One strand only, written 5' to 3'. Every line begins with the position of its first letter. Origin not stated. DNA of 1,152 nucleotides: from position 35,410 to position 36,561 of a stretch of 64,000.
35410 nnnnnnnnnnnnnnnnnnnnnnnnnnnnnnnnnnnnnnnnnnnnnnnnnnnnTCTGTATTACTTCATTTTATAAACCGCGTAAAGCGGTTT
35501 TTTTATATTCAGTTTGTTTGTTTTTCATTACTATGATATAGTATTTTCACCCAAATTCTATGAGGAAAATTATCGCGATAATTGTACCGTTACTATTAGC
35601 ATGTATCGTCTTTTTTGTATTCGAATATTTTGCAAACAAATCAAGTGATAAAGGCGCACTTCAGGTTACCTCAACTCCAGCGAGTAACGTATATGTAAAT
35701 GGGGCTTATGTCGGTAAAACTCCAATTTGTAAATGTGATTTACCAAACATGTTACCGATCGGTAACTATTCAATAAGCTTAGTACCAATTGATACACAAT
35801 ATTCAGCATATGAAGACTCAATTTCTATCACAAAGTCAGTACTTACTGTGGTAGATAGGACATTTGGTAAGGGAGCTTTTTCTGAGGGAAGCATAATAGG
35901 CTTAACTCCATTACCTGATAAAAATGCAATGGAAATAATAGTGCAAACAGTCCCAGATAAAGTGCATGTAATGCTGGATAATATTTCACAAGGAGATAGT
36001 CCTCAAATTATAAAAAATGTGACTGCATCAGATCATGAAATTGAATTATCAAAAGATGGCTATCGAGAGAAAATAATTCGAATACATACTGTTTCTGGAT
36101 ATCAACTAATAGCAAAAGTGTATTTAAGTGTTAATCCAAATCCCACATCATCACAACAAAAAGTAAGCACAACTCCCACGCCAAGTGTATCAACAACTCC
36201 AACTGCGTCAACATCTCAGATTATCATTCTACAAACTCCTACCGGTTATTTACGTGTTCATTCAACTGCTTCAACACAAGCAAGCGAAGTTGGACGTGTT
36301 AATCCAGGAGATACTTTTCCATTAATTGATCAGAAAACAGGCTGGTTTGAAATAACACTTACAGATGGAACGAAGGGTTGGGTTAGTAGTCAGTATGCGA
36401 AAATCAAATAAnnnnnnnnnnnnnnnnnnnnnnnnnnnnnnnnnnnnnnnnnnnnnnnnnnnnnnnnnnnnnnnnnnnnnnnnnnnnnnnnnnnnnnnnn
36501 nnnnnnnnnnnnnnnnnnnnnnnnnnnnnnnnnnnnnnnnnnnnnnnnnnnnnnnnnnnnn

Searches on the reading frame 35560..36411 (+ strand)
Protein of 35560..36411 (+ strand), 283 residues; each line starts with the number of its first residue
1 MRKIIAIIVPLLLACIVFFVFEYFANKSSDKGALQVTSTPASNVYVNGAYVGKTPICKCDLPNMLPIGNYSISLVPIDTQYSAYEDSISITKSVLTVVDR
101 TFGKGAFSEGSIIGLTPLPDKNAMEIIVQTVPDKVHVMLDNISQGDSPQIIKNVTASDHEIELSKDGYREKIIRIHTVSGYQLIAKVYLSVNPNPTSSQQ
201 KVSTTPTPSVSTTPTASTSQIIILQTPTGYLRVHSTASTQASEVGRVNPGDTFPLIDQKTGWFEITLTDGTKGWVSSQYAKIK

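Call 4: search_protein_families(library=pfam, proteins=[window:35560-36411:+], max_evalue=0.01)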
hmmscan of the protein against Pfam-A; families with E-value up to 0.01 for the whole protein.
window:35560-36411:+ (283 aa): 2 families
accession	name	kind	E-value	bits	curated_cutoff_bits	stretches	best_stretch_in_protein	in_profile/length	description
PF08308.17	PEGA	-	3e-12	46.7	20.8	2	33-94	3-59/71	PEGA domain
PF08239.17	SH3_3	-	6.8e-12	45.8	27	1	230-279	2-52/54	Bacterial SH3 domain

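Call 5: search_protein_families(library=ncbifam, proteins=[window:35560-36411:+], max_evalue=0.01)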
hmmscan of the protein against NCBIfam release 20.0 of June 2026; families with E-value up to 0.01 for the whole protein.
window:35560-36411:+ (283 aa): 3 families
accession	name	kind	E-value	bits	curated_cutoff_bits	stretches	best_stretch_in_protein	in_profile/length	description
TIGR04211.1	SH3_and_anchor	equivalog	6.6e-06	25.9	65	1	232-279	9-57/198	TIGR04211 family SH3 domain-containing protein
NF040678.1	EntFM_CwpFM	equivalog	0.00012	21.2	720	1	184-281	184-274/430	enterotoxin EntFM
NF047815.1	LIC10124_lipo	equivalog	0.00066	18.3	650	0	30-91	268-328/516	LIC10124 family lipoprotein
